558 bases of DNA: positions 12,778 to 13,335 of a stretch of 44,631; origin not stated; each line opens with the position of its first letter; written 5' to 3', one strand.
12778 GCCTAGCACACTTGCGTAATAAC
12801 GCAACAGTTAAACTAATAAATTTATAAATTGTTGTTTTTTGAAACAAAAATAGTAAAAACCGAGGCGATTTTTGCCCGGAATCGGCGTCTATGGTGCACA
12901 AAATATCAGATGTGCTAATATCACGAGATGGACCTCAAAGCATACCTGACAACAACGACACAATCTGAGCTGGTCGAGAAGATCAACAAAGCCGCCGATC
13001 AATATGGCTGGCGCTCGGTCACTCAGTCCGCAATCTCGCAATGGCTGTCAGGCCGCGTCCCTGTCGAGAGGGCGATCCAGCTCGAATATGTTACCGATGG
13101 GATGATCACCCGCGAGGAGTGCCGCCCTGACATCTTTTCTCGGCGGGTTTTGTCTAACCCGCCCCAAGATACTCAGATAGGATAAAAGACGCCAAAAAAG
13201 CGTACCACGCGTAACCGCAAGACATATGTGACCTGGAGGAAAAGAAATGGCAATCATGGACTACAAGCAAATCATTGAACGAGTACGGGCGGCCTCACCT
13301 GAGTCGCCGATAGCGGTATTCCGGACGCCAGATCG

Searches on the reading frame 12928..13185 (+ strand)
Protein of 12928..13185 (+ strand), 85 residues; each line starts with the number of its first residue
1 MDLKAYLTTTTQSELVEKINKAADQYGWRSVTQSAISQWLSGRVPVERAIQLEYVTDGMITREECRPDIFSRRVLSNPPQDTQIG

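Call 80: search_protein_families(library=phrogs, max_evalue=0.001, proteins=[window:12928-13185:+])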
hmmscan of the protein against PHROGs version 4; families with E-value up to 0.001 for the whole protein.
window:12928-13185:+ (85 aa): 2 families
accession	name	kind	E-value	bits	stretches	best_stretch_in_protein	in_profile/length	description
phrog_35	-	transcription regulation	8.6e-12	46.5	1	31-78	98-146/181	transcriptional repressor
phrog_409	-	transcription regulation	0.00049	21.6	1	31-60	36-65/127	transcriptional regulator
